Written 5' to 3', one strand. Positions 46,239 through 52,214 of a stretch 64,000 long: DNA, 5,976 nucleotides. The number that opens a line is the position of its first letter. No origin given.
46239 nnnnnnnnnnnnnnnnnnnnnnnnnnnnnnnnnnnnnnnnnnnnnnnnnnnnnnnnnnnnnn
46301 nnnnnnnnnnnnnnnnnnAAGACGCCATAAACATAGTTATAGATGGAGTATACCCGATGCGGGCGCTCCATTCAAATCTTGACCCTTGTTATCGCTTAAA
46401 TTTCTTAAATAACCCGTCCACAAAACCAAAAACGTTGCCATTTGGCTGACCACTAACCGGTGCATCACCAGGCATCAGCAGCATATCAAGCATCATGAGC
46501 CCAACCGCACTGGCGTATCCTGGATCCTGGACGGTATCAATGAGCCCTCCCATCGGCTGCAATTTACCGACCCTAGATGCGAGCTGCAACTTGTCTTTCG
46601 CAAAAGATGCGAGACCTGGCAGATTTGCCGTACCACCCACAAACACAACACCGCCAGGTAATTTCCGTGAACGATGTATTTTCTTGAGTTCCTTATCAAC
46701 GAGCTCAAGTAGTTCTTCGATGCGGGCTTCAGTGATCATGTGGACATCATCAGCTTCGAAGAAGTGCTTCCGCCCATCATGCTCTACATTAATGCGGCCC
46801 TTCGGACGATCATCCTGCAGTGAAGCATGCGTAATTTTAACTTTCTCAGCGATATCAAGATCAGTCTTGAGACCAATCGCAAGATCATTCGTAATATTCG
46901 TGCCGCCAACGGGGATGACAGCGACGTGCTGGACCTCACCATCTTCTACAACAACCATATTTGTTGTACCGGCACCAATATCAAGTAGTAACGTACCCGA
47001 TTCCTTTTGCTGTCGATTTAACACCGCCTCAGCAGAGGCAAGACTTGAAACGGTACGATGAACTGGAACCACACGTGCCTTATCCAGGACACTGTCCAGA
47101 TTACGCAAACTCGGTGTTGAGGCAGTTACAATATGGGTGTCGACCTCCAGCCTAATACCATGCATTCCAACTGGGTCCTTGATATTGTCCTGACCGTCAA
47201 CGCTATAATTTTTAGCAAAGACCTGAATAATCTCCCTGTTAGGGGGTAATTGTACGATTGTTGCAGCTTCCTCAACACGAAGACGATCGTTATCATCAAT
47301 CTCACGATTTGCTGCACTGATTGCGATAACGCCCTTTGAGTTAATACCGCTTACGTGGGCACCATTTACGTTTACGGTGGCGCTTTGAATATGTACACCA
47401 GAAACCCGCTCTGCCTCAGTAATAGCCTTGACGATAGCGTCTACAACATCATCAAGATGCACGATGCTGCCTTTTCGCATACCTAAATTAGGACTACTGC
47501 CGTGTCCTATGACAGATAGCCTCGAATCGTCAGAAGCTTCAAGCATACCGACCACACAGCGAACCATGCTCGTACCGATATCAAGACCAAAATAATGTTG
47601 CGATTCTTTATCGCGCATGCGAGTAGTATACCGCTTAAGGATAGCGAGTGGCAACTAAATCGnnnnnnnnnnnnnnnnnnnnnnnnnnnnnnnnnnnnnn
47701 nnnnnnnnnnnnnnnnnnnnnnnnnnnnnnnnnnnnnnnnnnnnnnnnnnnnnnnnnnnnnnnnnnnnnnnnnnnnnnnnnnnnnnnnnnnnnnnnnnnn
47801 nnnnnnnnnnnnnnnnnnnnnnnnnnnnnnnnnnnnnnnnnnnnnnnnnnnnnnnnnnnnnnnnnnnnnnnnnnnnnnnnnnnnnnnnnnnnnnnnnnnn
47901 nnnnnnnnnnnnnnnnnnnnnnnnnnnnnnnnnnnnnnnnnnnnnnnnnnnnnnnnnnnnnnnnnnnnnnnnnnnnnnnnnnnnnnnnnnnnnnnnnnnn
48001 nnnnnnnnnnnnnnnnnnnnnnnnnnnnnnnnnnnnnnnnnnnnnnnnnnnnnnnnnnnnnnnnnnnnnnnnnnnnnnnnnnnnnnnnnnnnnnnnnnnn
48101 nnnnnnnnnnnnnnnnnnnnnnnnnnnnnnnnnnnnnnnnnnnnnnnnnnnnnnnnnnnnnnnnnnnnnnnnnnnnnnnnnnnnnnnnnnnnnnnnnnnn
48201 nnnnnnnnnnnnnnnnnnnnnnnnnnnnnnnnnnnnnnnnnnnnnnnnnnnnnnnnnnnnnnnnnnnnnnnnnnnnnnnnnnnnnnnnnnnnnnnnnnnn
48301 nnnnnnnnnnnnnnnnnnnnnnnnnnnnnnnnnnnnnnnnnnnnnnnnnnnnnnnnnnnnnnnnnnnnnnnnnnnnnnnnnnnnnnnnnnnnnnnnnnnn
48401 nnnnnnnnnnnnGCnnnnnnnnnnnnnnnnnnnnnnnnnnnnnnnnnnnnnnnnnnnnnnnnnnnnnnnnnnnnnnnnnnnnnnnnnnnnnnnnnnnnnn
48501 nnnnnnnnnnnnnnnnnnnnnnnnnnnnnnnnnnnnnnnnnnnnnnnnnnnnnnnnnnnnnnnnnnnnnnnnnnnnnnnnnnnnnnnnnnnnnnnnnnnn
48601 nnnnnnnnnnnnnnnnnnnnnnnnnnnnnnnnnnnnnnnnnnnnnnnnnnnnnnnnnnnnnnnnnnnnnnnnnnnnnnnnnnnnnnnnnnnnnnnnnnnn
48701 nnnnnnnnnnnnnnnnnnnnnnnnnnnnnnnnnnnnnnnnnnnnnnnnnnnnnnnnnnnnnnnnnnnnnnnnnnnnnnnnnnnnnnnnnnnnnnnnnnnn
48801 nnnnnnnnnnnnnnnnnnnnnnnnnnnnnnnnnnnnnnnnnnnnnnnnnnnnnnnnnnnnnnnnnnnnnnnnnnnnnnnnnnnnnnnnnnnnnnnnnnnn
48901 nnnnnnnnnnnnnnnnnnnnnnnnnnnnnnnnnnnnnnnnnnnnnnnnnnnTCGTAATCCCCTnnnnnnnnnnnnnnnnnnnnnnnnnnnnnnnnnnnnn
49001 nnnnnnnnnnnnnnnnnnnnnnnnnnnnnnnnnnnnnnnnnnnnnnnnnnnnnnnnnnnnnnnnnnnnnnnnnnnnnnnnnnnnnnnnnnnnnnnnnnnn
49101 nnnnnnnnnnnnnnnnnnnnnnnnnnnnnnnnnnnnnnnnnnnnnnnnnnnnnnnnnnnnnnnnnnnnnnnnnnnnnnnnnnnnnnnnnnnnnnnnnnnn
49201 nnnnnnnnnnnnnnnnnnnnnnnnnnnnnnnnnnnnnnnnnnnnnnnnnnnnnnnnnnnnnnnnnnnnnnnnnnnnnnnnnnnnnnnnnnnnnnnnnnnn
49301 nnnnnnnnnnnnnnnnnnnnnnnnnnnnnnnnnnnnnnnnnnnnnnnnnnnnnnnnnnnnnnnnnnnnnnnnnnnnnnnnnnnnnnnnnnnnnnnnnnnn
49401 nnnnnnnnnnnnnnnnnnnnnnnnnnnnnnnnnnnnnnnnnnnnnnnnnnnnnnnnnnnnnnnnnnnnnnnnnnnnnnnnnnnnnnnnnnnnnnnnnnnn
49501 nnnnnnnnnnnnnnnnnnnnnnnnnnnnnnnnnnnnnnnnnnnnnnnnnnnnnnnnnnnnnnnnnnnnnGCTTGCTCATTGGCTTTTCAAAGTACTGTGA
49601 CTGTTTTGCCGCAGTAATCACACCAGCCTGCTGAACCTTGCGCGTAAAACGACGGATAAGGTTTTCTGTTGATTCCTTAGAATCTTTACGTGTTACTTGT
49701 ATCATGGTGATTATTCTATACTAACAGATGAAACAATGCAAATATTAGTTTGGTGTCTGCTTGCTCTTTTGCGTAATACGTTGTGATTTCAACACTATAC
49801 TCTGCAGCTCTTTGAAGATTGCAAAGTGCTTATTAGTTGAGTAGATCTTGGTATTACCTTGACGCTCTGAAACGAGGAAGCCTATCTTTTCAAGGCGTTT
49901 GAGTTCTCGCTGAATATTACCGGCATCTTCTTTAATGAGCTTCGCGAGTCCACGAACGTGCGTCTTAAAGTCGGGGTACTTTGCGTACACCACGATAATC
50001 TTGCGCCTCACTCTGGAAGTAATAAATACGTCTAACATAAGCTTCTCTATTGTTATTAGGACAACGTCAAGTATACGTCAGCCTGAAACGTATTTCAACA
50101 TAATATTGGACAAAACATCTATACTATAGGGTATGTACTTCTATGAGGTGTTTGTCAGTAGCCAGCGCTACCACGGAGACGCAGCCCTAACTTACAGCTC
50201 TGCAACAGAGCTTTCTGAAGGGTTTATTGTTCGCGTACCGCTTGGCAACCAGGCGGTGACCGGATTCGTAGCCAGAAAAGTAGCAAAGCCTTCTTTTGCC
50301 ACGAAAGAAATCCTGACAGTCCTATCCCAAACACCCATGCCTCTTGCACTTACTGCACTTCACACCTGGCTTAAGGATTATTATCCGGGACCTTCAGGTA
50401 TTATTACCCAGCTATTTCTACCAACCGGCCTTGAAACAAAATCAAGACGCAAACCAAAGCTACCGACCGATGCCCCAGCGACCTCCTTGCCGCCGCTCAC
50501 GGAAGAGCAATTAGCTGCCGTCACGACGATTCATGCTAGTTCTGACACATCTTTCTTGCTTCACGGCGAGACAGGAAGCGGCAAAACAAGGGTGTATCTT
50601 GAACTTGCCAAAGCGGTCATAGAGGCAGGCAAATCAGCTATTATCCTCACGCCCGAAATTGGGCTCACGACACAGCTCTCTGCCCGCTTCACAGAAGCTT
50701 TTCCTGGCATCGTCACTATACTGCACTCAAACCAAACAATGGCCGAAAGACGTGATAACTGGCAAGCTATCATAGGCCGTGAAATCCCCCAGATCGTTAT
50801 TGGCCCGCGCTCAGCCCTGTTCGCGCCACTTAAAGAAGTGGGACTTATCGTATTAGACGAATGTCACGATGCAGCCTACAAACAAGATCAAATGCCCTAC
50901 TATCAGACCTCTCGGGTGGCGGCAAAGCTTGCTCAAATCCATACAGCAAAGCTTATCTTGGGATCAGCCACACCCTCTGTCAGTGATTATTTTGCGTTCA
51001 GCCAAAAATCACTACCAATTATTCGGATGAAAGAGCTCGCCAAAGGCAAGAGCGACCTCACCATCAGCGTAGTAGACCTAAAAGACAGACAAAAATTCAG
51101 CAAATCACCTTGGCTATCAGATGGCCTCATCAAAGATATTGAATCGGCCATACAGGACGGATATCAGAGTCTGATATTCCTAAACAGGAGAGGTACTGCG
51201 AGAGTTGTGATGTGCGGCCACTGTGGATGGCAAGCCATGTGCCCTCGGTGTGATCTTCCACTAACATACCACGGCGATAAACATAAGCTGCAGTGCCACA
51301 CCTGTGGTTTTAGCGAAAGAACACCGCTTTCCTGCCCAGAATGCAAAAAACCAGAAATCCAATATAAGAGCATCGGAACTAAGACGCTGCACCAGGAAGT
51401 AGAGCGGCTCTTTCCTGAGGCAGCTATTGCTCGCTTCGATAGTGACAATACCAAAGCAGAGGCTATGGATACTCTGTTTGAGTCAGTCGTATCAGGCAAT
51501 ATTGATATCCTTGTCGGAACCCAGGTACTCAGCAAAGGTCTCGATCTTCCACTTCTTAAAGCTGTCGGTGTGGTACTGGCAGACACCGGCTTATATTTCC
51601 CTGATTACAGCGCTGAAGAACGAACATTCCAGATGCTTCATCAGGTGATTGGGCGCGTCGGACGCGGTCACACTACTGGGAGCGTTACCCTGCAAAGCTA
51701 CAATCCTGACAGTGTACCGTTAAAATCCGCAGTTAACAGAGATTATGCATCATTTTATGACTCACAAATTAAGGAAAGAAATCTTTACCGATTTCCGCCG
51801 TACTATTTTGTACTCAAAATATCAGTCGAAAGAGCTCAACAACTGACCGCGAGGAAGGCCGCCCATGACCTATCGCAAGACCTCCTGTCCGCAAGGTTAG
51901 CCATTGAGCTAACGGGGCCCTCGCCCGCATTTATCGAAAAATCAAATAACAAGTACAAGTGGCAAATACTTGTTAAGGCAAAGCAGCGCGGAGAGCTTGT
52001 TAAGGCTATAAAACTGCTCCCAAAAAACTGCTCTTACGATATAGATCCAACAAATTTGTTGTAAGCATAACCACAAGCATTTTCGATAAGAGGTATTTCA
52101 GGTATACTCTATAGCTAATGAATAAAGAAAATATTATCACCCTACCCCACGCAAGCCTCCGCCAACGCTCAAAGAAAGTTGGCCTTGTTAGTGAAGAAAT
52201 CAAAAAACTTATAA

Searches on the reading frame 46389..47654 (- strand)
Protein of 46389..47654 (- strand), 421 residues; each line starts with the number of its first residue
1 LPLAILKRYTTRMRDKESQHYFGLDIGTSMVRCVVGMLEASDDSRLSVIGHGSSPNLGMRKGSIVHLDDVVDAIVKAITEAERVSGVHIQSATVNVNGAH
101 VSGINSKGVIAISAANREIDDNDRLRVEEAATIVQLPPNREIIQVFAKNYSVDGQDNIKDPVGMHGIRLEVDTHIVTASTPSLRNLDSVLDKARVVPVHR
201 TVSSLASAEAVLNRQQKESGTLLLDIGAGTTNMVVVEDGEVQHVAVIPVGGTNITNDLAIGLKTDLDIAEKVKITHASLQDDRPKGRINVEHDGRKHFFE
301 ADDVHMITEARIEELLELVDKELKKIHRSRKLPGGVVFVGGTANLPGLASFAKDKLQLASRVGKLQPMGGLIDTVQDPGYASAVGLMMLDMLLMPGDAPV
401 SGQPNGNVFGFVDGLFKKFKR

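Call 8: search_protein_families(library=pfam, proteins=[window:46389-47654:-], max_evalue=0.001)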
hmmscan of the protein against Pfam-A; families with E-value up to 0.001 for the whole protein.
window:46389-47654:- (421 aa): 6 families
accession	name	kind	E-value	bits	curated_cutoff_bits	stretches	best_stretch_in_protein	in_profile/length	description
PF14450.12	FtsA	-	7.2e-32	110.9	31.8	1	223-385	2-127/127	Cell division protein FtsA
PF02491.25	SHS2_FTSA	-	2e-25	89.4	25.4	1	98-177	1-79/79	SHS2 domain inserted in FTSA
PF06723.19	MreB_Mbl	-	8.3e-07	28.6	27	1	217-363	143-304/327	MreB/Mbl protein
PF11104.14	PilM_2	-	1.4e-06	28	27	1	195-276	150-237/340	Type IV pilus assembly protein PilM;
PF06277.17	EutA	-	1.7e-05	24.3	27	1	215-258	139-182/475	Ethanolamine utilisation protein EutA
PF00022.25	Actin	-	0.00047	19.3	27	0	209-323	131-248/410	Actin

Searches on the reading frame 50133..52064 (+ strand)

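Call 8: search_protein_families(library=pfam, proteins=[window:50133-52064:+], max_evalue=0.001)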
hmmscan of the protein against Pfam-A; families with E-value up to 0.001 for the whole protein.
window:50133-52064:+ (643 aa): 8 families
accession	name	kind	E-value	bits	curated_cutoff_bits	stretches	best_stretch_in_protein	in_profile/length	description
PF00270.35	DEAD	-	7.6e-18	65.2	26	1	124-282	2-161/167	DEAD/DEAH box helicase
PF18074.6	PriA_C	-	7.2e-14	52.8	26.9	1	556-630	1-77/95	Primosomal protein N C-terminal domain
PF04851.21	ResIII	-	2.4e-13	50.7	22.5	1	123-282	5-163/164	Type III restriction enzyme, res subunit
PF17764.6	PriA_3primeBD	-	1.8e-09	37.8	22.7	1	16-97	9-96/96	3'DNA-binding domain (3'BD)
PF18319.7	Zn_ribbon_PriA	-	1.8e-09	37.8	26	1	370-396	1-27/27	PriA DNA helicase Cys-rich region (CRR) domain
PF00271.37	Helicase_C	-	1.9e-07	31.8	23.5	1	427-511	38-108/110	Helicase conserved C-terminal domain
PF13604.12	AAA_30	-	2.4e-06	27.9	27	1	122-210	2-82/191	AAA domain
PF13191.12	AAA_16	-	3.9e-06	27.9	32.6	1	128-247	14-144/167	AAA ATPase domain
